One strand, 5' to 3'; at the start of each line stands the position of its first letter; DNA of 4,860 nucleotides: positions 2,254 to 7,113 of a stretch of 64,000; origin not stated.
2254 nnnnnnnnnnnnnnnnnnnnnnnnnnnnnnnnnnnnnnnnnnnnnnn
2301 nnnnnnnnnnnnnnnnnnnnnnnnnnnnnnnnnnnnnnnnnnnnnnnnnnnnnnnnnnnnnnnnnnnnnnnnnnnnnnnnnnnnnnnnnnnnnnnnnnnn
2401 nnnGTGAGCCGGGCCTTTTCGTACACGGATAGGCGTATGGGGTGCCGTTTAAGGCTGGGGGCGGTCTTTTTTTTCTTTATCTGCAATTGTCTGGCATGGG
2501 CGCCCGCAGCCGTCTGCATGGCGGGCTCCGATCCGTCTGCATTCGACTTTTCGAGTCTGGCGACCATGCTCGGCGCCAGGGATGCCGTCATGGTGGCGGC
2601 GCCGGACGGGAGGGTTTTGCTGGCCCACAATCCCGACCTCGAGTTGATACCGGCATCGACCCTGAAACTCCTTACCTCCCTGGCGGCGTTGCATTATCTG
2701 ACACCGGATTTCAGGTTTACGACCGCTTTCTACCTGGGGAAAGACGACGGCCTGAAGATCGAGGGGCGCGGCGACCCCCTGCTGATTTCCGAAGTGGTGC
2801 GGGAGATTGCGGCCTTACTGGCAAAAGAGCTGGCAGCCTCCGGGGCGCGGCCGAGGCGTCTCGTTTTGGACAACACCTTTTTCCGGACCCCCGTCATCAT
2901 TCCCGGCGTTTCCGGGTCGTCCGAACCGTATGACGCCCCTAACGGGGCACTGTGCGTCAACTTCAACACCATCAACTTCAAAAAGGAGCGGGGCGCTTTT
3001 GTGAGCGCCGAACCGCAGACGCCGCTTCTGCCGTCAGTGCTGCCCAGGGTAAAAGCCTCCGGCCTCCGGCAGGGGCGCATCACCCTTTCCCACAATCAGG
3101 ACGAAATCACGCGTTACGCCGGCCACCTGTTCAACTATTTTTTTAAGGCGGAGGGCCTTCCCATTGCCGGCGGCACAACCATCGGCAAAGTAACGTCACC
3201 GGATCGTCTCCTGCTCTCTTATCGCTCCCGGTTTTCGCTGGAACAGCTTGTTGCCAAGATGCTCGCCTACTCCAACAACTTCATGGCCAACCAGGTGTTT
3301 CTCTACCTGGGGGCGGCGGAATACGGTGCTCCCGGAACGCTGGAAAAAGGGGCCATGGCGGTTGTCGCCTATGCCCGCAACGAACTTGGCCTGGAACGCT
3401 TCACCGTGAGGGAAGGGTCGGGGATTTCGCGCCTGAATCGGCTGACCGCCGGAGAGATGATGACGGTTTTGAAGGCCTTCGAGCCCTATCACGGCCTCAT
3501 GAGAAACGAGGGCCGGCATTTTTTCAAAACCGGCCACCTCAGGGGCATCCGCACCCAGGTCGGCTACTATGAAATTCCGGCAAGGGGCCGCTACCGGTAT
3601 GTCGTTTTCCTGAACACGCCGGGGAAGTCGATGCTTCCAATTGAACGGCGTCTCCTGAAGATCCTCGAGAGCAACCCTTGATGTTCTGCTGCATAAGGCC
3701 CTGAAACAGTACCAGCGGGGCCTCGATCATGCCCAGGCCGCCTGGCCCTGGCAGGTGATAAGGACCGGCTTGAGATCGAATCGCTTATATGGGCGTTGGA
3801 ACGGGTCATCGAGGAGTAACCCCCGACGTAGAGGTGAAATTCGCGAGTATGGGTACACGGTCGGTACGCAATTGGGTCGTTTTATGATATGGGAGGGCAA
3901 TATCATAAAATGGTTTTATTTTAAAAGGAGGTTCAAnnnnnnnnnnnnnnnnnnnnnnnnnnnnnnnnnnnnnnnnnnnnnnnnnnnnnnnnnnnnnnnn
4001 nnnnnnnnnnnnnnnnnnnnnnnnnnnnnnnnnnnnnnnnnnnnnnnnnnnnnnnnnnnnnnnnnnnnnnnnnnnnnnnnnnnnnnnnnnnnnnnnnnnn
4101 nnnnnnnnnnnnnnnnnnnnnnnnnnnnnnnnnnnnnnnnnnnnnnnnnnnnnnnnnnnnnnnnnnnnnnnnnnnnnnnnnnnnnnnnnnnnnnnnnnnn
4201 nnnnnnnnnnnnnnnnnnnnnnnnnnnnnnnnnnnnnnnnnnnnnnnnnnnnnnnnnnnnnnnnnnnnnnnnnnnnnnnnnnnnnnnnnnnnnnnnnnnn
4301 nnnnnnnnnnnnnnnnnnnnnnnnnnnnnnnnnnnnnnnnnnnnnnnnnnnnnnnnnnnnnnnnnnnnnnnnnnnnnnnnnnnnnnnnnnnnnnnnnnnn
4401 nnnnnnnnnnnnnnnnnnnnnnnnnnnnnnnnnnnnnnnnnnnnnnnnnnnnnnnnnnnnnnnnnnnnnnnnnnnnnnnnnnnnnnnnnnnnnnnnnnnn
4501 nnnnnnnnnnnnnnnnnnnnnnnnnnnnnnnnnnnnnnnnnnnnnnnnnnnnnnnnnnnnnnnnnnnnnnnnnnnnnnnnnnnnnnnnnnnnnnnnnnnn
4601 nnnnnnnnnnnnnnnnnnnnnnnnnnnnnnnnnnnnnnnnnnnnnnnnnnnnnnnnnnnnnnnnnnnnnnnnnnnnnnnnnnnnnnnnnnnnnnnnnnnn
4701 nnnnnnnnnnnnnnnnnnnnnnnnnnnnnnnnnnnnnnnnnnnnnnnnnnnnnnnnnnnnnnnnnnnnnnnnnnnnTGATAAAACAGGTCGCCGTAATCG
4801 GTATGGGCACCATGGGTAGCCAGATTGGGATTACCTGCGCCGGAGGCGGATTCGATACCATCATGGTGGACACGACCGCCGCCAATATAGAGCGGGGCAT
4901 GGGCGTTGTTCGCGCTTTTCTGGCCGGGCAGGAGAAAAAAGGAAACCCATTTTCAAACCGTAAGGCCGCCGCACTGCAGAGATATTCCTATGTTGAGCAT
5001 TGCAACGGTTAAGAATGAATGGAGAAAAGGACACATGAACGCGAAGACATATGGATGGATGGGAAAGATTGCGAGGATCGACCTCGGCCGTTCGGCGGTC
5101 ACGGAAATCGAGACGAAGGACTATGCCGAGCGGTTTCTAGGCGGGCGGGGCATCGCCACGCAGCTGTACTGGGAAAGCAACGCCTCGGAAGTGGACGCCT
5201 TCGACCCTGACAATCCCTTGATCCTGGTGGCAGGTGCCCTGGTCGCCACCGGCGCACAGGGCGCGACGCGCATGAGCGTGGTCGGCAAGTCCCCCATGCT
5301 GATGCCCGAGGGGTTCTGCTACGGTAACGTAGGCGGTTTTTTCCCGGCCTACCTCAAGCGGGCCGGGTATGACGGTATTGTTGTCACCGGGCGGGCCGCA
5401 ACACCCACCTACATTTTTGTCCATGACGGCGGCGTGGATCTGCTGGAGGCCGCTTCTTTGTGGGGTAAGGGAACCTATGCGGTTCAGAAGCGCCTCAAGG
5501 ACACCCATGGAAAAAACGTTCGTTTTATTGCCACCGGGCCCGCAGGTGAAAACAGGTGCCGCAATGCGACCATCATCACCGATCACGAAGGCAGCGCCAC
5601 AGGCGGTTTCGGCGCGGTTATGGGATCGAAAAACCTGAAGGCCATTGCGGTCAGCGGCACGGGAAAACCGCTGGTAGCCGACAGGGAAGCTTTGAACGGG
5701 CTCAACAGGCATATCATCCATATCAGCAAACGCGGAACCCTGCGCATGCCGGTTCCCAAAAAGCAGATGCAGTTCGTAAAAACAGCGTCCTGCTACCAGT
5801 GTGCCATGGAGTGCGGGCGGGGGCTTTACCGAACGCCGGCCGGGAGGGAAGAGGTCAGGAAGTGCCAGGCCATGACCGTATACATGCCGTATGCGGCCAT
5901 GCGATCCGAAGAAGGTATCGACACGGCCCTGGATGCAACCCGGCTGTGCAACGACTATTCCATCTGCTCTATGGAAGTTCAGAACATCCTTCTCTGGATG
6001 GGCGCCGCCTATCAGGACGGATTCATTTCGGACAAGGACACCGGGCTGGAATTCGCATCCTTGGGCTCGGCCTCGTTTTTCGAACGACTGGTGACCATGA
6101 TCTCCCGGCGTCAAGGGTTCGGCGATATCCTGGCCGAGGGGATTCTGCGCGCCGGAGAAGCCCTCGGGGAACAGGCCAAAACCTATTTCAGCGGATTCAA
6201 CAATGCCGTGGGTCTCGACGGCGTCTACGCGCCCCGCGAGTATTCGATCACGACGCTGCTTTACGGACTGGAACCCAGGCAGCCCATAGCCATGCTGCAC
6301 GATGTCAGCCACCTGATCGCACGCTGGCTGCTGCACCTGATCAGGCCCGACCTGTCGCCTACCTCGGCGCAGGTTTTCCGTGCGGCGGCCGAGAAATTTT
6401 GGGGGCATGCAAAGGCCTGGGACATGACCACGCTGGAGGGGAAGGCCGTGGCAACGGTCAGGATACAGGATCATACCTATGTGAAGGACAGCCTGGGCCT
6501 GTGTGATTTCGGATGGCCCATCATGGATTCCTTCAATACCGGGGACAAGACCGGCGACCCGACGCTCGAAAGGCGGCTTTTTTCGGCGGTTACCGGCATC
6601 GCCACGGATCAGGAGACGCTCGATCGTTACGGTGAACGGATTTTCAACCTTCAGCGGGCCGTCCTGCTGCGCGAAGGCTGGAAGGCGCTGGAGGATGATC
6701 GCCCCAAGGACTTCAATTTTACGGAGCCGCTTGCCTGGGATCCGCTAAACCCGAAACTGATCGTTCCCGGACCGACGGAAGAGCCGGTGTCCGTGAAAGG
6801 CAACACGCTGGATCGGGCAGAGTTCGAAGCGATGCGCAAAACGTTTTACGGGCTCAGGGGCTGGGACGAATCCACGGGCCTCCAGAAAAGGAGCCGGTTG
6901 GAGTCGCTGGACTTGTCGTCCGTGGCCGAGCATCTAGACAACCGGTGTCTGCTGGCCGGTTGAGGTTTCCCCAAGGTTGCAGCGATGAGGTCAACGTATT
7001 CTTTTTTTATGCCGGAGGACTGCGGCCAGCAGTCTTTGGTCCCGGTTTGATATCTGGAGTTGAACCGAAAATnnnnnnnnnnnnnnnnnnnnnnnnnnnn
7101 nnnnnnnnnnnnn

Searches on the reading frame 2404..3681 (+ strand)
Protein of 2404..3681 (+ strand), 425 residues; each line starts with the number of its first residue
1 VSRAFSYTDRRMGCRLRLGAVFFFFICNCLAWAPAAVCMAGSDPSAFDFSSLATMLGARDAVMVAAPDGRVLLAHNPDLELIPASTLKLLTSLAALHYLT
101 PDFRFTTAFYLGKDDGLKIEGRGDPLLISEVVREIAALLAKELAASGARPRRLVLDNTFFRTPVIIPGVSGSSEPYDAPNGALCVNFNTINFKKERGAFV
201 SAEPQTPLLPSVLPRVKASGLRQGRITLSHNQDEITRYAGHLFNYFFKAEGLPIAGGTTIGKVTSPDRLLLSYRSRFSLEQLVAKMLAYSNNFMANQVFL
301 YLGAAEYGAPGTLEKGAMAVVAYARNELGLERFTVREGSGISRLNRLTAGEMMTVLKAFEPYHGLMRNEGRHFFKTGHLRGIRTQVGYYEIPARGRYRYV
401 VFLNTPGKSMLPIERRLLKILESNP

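Call 64: search_protein_families(library=pfam, proteins=[window:2404-3681:+], max_evalue=0.00001)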
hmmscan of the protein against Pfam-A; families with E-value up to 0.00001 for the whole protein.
window:2404-3681:+ (425 aa): 2 families
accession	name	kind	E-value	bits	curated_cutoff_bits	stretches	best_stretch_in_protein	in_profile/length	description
PF02113.21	Peptidase_S13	-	1.3e-39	136.6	22.8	2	60-196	19-163/444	D-Ala-D-Ala carboxypeptidase 3 (S13) family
PF13354.11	Beta-lactamase2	-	2.6e-06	27.4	22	0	274-402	70-213/214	Beta-lactamase enzyme family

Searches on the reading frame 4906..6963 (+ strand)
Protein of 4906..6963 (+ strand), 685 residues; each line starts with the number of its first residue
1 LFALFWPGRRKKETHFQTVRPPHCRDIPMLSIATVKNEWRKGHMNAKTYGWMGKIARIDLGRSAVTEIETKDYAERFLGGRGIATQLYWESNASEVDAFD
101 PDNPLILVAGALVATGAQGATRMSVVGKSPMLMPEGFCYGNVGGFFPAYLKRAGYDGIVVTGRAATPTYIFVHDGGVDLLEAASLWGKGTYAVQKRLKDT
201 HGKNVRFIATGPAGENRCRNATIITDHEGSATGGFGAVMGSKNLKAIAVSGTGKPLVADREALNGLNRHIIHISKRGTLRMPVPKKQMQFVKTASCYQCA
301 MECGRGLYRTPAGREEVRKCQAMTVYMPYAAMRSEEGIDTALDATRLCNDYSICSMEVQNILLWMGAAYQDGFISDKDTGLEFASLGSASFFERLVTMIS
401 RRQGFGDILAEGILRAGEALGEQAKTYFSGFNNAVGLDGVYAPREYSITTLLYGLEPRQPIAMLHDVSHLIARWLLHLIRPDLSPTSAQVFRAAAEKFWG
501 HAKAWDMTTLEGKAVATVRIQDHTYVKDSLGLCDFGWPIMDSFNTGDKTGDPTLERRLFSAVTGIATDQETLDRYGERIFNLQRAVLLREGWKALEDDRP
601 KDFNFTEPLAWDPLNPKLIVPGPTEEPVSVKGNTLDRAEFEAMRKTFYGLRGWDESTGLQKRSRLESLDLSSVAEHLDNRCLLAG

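Call 42: search_protein_families(library=pfam, proteins=[window:4906-6963:+], max_evalue=0.00001)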
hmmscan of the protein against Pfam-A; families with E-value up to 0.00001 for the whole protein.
window:4906-6963:+ (685 aa): 2 families
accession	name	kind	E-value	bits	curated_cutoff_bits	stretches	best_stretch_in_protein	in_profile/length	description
PF02730.20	AFOR_N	-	5e-63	212.9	29.8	1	53-252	1-199/199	Aldehyde ferredoxin oxidoreductase, N-terminal domain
PF01314.23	AFOR_C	-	3.4e-50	171.7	27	1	290-670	64-385/385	Aldehyde ferredoxin oxidoreductase, domains 2 & 3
